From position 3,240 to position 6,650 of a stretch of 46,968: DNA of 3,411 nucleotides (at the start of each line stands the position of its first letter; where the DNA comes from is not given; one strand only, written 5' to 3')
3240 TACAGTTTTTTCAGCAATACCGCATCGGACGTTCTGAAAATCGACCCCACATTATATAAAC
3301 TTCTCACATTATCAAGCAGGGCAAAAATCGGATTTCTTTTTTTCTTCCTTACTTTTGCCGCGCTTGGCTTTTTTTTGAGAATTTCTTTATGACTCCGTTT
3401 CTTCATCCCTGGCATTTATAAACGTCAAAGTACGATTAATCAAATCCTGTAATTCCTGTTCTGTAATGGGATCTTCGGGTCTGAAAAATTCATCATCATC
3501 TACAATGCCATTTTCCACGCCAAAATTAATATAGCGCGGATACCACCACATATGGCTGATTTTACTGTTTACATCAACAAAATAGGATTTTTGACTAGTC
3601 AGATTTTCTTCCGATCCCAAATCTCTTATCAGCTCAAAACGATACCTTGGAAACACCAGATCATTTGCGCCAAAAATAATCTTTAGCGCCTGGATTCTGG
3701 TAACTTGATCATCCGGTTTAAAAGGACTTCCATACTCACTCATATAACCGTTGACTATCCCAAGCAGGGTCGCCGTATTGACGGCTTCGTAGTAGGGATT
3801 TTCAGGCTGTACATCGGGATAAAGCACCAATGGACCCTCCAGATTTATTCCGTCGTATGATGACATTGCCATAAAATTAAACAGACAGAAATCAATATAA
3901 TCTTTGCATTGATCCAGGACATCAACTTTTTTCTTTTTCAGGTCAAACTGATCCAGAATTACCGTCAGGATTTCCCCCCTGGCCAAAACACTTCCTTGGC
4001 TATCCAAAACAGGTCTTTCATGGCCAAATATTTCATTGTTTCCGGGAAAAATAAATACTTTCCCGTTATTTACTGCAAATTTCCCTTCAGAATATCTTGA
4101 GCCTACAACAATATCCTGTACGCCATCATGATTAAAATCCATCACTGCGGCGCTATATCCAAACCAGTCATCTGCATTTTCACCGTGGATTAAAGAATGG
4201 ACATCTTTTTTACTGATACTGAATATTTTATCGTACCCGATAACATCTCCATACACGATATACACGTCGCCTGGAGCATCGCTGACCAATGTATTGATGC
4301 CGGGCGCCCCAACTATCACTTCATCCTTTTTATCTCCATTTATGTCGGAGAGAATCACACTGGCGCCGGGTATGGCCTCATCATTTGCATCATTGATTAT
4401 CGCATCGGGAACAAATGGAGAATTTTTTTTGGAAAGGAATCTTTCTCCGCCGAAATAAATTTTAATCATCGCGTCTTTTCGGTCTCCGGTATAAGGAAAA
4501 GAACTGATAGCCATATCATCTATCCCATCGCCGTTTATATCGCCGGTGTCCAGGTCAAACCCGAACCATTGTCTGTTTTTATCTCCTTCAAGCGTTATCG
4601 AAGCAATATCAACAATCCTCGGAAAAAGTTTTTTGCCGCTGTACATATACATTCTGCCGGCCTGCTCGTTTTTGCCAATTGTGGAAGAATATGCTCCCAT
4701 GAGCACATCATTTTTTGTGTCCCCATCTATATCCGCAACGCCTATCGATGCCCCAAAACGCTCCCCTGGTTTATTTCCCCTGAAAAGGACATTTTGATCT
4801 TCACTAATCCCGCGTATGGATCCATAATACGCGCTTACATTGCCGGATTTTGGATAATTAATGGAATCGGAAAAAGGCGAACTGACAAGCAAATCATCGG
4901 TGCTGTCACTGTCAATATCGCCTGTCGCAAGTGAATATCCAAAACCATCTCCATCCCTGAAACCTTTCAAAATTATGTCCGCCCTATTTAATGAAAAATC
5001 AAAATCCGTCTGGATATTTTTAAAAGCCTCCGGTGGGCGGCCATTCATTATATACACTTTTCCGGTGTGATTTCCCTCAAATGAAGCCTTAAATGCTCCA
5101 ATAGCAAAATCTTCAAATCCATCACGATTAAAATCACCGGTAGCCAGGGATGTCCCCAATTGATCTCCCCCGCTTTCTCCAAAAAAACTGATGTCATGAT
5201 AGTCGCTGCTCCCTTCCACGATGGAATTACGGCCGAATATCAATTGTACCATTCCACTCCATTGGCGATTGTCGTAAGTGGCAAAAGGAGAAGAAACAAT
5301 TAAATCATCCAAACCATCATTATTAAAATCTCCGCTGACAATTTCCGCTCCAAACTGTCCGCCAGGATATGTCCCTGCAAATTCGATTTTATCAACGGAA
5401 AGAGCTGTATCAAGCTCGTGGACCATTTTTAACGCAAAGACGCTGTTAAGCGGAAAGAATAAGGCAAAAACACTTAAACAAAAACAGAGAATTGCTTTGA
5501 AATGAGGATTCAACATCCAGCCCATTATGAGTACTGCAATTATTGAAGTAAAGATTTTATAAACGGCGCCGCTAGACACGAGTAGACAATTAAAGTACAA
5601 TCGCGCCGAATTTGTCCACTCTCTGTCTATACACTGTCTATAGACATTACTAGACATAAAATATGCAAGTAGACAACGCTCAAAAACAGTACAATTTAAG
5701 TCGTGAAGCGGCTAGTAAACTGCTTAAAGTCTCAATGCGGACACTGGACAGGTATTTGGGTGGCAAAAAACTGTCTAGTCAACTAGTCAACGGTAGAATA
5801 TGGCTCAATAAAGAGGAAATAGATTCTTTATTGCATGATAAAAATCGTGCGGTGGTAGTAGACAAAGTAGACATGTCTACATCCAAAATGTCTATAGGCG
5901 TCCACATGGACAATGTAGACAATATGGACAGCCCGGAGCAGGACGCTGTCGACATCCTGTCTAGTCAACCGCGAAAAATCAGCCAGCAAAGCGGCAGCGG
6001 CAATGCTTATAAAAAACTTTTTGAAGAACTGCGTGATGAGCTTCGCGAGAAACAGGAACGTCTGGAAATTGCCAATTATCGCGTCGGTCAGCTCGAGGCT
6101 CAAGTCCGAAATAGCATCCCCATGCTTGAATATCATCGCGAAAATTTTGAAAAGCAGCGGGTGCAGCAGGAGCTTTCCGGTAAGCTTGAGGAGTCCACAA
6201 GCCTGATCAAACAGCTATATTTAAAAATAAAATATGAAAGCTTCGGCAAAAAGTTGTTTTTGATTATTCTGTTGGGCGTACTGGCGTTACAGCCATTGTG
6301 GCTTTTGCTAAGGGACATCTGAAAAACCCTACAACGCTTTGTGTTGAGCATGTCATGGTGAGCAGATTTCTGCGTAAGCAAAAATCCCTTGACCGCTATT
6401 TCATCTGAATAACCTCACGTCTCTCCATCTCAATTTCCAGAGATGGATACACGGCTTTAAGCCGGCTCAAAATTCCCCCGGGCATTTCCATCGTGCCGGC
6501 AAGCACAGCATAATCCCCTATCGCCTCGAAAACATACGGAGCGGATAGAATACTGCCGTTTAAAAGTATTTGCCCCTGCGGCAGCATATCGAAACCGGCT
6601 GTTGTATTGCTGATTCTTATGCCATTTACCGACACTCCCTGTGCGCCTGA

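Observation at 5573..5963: Dense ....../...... motif cluster in and upstream of a membrane-anchored HTH protein gene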

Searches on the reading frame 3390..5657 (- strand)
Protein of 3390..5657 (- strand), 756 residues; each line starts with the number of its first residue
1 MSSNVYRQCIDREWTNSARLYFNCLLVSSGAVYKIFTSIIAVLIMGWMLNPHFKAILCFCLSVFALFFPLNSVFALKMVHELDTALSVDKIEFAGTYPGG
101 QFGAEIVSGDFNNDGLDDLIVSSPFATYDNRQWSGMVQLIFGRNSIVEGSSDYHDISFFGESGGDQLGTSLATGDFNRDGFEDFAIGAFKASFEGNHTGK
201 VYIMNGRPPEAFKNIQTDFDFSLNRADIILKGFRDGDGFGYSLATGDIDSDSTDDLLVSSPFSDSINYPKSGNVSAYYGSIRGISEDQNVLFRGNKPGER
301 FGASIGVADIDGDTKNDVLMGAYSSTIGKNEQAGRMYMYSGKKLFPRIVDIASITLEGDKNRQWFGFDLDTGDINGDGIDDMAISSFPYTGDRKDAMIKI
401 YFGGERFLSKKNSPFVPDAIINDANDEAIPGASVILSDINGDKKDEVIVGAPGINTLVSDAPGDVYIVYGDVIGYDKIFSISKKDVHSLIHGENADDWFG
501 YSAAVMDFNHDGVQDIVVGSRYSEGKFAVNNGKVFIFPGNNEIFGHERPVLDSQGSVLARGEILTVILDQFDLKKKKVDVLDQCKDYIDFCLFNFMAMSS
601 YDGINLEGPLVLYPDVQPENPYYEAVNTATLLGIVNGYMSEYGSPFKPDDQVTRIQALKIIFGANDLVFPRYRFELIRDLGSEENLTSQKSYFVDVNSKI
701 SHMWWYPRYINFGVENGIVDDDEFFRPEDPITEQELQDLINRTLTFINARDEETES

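Call 6: search_protein_families(library=pfam, proteins=[window:3390-5657:-], max_evalue=0.01)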
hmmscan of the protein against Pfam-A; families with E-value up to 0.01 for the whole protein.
window:3390-5657:- (756 aa): 3 families
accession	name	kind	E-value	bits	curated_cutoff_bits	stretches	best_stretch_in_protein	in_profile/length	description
PF01839.29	FG-GAP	-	5.1e-48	160.7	22.1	6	102-138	1-35/37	FG-GAP repeat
PF13517.12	FG-GAP_3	-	1.4e-13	51.6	26.9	3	309-383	1-60/61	FG-GAP-like repeat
PF00395.25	SLH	-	7.1e-12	45.6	20.8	2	613-657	2-43/44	S-layer homology domain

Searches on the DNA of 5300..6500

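Call 52: search_rna_families(source=window, start=5300, end=6500, threshold=evalue, max_evalue=1)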
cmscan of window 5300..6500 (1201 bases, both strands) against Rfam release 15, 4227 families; matches with E-value up to 1: 1.
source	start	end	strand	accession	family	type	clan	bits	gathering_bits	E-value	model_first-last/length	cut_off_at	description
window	5910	5968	-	RF04237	mir-1490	Gene; miRNA;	-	18.3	75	0.36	1-77/77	no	mir-1490 microRNA precursor family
